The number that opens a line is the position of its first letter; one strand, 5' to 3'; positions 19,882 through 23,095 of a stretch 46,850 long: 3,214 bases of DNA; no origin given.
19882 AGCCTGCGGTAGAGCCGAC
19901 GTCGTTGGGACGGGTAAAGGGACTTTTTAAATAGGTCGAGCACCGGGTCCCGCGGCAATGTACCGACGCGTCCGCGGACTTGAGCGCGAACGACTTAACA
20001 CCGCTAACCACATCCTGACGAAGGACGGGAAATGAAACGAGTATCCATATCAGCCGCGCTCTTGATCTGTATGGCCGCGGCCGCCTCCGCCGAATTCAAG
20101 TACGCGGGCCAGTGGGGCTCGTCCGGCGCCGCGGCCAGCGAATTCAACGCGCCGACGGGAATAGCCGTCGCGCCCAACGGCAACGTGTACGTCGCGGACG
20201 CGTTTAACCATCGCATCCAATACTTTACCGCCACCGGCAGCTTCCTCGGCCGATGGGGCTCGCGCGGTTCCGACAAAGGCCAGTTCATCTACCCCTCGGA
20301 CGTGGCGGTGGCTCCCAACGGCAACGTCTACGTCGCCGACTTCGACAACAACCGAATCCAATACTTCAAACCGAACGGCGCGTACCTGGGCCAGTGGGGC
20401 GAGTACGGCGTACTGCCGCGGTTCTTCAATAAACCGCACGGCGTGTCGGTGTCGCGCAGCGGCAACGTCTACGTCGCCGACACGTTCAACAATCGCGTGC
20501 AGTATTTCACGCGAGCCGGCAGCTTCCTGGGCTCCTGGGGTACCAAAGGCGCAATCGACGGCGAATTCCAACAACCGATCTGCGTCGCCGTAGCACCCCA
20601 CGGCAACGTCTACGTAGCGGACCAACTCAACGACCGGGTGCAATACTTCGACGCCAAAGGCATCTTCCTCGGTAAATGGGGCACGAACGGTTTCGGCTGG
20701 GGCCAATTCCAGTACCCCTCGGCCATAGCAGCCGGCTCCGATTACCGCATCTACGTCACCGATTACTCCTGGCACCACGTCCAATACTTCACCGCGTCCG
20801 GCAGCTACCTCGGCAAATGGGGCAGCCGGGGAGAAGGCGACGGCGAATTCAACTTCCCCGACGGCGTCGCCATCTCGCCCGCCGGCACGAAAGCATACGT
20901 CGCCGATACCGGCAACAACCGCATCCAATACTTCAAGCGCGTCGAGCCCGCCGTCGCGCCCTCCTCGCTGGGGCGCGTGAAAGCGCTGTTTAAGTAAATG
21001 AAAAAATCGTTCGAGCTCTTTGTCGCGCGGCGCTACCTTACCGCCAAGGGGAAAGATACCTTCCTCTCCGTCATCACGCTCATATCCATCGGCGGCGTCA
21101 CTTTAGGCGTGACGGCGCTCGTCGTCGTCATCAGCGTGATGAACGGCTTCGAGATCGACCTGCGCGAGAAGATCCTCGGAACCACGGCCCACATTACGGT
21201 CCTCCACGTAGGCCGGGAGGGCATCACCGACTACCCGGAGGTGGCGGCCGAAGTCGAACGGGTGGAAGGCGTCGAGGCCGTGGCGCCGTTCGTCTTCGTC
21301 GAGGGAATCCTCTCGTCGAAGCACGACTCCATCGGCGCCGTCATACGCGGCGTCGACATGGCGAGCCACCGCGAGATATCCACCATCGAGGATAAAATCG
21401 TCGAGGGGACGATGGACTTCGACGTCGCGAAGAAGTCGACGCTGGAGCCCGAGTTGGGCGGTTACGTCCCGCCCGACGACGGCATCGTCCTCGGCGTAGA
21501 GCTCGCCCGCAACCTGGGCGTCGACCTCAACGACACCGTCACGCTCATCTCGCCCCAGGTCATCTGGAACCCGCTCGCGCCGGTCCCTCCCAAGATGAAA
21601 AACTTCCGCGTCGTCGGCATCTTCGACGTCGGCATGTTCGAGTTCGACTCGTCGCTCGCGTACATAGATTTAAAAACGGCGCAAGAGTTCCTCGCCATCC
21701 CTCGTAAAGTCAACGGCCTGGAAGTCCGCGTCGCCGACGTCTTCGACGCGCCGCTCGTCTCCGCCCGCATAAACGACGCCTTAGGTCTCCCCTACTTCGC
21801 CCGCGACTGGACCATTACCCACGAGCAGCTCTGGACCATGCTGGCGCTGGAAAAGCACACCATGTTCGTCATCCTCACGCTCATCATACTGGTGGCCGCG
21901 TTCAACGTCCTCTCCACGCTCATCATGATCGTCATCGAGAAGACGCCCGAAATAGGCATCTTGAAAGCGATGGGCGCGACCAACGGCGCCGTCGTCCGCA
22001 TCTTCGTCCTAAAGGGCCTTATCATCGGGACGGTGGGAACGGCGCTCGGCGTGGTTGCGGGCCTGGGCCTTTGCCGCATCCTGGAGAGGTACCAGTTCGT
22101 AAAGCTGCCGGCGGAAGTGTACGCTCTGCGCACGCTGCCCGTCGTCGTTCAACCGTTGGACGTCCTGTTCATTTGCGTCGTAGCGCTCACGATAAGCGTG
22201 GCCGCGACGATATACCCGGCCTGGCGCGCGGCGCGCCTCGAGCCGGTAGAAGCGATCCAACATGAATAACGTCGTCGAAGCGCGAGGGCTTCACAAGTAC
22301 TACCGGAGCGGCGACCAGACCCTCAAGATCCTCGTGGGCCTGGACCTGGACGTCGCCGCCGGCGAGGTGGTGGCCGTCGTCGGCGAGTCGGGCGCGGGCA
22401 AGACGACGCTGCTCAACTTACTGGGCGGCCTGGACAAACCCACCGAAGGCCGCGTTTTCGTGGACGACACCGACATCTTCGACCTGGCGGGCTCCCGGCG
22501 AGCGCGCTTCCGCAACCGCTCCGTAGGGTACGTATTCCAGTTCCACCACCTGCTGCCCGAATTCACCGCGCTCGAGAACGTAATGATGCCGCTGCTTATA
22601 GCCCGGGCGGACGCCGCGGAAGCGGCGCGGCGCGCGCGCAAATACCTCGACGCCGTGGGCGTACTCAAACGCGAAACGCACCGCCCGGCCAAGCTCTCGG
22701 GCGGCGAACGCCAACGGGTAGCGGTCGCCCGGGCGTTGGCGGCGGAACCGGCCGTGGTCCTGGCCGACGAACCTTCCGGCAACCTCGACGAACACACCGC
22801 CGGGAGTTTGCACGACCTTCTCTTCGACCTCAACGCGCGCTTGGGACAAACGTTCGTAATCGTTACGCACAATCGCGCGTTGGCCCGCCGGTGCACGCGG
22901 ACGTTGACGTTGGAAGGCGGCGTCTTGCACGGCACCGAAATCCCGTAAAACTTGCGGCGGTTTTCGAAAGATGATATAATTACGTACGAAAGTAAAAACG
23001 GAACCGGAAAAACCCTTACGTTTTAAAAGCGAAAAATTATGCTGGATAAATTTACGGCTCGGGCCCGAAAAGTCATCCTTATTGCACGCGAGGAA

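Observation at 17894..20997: Shared C-terminal tail of about 14 residues on three NHL proteins and on the Sec-candidate protein: possible unrecognised sorting or anchoring signal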

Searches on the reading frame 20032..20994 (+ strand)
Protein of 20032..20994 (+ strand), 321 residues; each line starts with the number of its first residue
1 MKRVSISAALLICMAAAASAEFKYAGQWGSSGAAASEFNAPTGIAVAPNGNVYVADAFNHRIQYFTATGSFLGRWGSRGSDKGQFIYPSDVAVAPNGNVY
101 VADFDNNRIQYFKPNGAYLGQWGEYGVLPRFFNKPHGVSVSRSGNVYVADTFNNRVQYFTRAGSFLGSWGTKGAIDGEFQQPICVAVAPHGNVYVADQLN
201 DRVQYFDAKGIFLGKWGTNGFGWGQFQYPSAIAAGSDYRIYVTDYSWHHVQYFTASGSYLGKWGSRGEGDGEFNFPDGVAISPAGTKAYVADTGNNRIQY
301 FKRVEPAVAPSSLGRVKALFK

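Call 10: search_protein_families(library=ncbifam, proteins=[window:20032-20994:+], max_evalue=1)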
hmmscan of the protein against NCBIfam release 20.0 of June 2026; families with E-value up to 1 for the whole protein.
window:20032-20994:+ (321 aa): 8 families
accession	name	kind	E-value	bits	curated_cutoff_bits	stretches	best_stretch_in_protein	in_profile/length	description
NF035926.1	scyF_NHL_VPEP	equivalog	1e-64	219.1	350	3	26-124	186-285/376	scytonemin biosynthesis PEP-CTERM protein ScyF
NF033206.1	ScyE_fam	subfamily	5.3e-18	65.6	80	3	33-103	247-319/333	ScyD/ScyE family protein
TIGR02604.1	Piru_Ver_Nterm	subfamily_domain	1.2e-05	24.9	122.2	1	85-110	320-345/367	PVC-type heme-binding CxxCH protein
NF047780.1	LIC12708_fam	subfamily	3.4e-05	22.9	150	2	33-166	114-217/391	LIC_12708 family protein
NF000022.1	stregra_B_VgbA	exception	0.00017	20.8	600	2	87-257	16-171/299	streptogramin B lyase Vgb(A)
TIGR04119.1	CXXX_matur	equivalog_domain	0.015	14.7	150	0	44-75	91-117/210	CXXX repeat peptide maturase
TIGR02276.1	beta_rpt_yvtn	repeat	0.074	13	27.85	1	283-297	1-15/42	beta-propeller repeat protein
NF009073.0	PRK12408.1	subfamily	0.16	11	240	0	143-194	274-324/338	glucokinase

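Call 11: search_protein_families(library=pfam, proteins=[window:20032-20994:+], max_evalue=0.1)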
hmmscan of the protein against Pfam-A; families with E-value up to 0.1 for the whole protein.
window:20032-20994:+ (321 aa): 13 families
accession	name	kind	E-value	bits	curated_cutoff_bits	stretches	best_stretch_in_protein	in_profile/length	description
PF01436.27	NHL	-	9.1e-43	142.7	20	6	87-110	3-26/28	NHL repeat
PF25021.1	TEN_NHL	-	9.3e-18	64.8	27.1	2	33-63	324-354/357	Teneurin NHL domain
PF08450.18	SGL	-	1.6e-11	44.7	26.3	3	90-216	90-220/246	SMP-30/Gluconolactonase/LRE-like region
PF17170.10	DUF5128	-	3.2e-11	43.4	22.9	2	236-301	52-117/321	6-bladed beta-propeller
PF06739.17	SBBP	-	3.7e-08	33.6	20.5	0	41-55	15-29/38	Beta-propeller repeat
PF24684.1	Vgb_lyase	-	2.8e-07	30.1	50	2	37-153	179-285/290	Virginiamycin B lyase family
PF01731.26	Arylesterase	-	1.8e-06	28.5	21.3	0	33-63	48-79/86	Arylesterase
PF23500.1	DUF7133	-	2.8e-06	27.3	27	0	39-63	329-353/385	Domain of unknown function (DUF7133)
PF13449.12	Phytase-like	-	2.4e-05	24.8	27.6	0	43-75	72-104/284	Esterase-like activity of phytase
PF02393.21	US22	-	0.0006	20.3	35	0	176-203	76-102/124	US22 like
PF20067.5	SSL_N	-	0.00095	19.4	18.9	0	86-103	21-38/46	Strictosidine synthase-like, N-terminal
PF06692.16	MNSV_P7B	-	0.00098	19.5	22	0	91-110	30-49/61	Melon necrotic spot virus P7B protein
PF18975.6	DUF5711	-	0.014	15.1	26.3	0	44-102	99-156/344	Family of unknown function (DUF5711)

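Call 13: find_encoding_contigs(protein=window:20032-20994:+, flank=10000, max_places=6)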
Protein window:20032-20994:+ (321 aa): no gene with exactly this product is on record in the collection.

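Call 41: find_homologous_proteins(query=window:20032-20994:+, max_evalue=1e-20)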
Query window:20032-20994:+ (321 aa): 4930 proteins with E <= 1e-20 among 8000 candidates; the best 120 are listed.
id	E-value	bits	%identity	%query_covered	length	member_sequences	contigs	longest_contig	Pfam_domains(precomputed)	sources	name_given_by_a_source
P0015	1.2e-129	450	45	92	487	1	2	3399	PF07494.18,PF06977.18,PF17170.11,PF02393.22,PF24684.2,PF01436.28,PF08450.19,PF00058.24,PF13449.13,PF20067.6,PF22701.4,PF25021.2,PF06739.18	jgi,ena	-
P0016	1.2e-109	385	57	90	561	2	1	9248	PF07691.18,PF17170.11,PF23500.2,PF02393.22,PF24684.2,PF01436.28,PF19912.5,PF24303.1,PF08450.19,PF13449.13,PF27613.1,PF25021.2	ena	-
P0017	6.6e-108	379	40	100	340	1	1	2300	PF06977.18,PF17170.11,PF23500.2,PF13449.13,PF24684.2,PF01436.28,PF25021.2,PF06739.18,PF08450.19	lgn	-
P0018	1.7e-106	374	41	91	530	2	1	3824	PF17170.11,PF02393.22,PF01436.28,PF25021.2,PF06739.18,PF00041.28,PF08450.19,PF16656.12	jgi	jgi:hypothetical protein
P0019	5.3e-103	363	46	90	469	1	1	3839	PF13449.13,PF02393.22,PF24684.2,PF01436.28,PF25021.2,PF06739.18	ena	-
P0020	1.1e-102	362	41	96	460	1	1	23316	PF17170.11,PF02393.22,PF24684.2,PF01436.28,PF25021.2,PF06739.18,PF08450.19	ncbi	-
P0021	1.4e-100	355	40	85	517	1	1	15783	PF06977.18,PF17170.11,PF01731.27,PF13449.13,PF22807.3,PF24684.2,PF01436.28,PF25021.2,PF06739.18,PF08450.19,PF24338.2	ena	-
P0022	6.8e-99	349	42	74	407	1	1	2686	PF06977.18,PF17170.11,PF13449.13,PF24684.2,PF01436.28,PF25021.2,PF06739.18,PF08450.19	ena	-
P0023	2.5e-98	347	41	87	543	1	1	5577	PF17170.11,PF01436.28,PF25021.2,PF06739.18,PF08450.19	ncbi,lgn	-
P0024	2.0e-95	338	40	84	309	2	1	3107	PF06977.18,PF17170.11,PF13449.13,PF20067.6,PF24684.2,PF01436.28,PF25021.2,PF06739.18,PF08450.19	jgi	jgi:DNA-binding beta-propeller fold protein YncE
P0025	3.3e-95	337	42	91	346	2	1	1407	PF18975.7,PF01731.27,PF23500.2,PF13449.13,PF24684.2,PF01436.28,PF25021.2,PF24303.1,PF08450.19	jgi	jgi:DNA-binding beta-propeller fold protein YncE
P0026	3.9e-95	337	46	86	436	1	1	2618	PF06977.18,PF17170.11,PF13449.13,PF02393.22,PF24684.2,PF01436.28,PF25021.2,PF06739.18,PF08450.19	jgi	jgi:DNA-binding beta-propeller fold protein YncE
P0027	2.4e-94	334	32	86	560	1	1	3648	PF07494.18,PF06977.18,PF13449.13,PF22701.4,PF02393.22,PF24684.2,PF01436.28,PF25021.2,PF06739.18,PF08450.19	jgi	jgi:DNA-binding beta-propeller fold protein YncE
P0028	3.5e-94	334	43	79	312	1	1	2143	PF17170.11,PF01436.28,PF25021.2,PF08450.19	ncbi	-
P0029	6.9e-94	333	39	88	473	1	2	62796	PF17170.11,PF24684.2,PF01436.28,PF25021.2,PF06739.18,PF08450.19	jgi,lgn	jgi:sugar lactone lactonase YvrE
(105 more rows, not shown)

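Call 51: predict_structure(alignment_id=A5)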
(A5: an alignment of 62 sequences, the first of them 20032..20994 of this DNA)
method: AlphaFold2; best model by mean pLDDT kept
length: 321 residues; sequences in the alignment: 62
mean_pLDDT: 92.3   pTM: 0.88
mean pLDDT of the five models: 92.3, 92.2, 92.2, 92.1, 92.1
residues with pLDDT >= 90: 282; 70-90: 3; 50-70: 10; < 50: 26
segments of 3 or more residues with pLDDT < 50: 1-18, 315-321
pLDDT, mean of each block of 10 residues (from residue 1): 45 47 96 98 98 99 98 99 99 98 99 98 98 99 98 99 98 99 98 99 98 98 96 97 97 97 97 98 97 99 75 49 38
secondary structure, 60 per line:
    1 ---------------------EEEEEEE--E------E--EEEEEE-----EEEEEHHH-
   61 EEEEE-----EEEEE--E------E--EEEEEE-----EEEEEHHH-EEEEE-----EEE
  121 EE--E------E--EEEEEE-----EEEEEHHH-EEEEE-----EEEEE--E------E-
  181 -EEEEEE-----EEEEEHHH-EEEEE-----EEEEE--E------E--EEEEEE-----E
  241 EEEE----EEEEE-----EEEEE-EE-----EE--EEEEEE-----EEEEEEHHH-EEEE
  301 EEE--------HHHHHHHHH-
elements in order: E22-28 E41-46 E52-56 E61-65 E71-75 E88-93 E99-103 E108-112 E118-122 E135-140 E146-150 E155-159 E165-169 E182-187 E193-197 E202-206 E212-216 E229-234 E240-244 E249-253 E259-263 E276-281 E287-292 E297-303 H312-320

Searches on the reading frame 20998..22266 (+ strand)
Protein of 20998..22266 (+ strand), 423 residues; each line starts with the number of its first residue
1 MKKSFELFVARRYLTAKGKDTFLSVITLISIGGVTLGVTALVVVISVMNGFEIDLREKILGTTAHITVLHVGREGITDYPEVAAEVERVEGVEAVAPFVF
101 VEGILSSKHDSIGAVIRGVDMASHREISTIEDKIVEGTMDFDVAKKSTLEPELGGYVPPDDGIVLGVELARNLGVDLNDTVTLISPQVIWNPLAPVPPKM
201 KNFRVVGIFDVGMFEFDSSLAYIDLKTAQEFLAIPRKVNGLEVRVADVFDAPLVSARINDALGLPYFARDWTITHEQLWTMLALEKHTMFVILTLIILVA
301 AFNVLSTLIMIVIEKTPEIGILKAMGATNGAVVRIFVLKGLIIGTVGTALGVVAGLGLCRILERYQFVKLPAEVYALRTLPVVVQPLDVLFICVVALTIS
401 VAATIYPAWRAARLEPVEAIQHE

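Call 53: search_protein_families(library=pfam, proteins=[window:20998-22266:+], max_evalue=0.001)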
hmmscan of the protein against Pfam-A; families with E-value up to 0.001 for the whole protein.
window:20998-22266:+ (423 aa): 2 families
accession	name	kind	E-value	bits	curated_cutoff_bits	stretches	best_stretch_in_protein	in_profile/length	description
PF02687.27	FtsX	-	1.4e-20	74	25.5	1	291-416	2-120/120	FtsX-like permease C-terminal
PF12704.14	MacB_PCD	-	6.6e-20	72.7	27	1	27-260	1-206/207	MacB-like periplasmic core domain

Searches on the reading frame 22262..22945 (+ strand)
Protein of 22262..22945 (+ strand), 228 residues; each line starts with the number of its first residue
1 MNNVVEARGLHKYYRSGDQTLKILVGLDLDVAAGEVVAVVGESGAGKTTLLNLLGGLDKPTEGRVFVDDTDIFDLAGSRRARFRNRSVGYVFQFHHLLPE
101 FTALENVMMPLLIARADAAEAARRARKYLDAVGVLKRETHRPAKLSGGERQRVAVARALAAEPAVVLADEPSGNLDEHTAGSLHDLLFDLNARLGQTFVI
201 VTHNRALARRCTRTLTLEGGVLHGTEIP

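Call 53: search_protein_families(library=pfam, proteins=[window:22262-22945:+], max_evalue=0.001)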
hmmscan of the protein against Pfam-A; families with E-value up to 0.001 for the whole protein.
window:22262-22945:+ (228 aa): 2 families
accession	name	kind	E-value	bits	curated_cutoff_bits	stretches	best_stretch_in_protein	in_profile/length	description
PF00005.33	ABC_tran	-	6.6e-35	121.1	25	1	26-172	3-136/137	ABC transporter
PF02463.25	SMC_N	-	0.00075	19.4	40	0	131-213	123-207/220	RecF/RecN/SMC N terminal domain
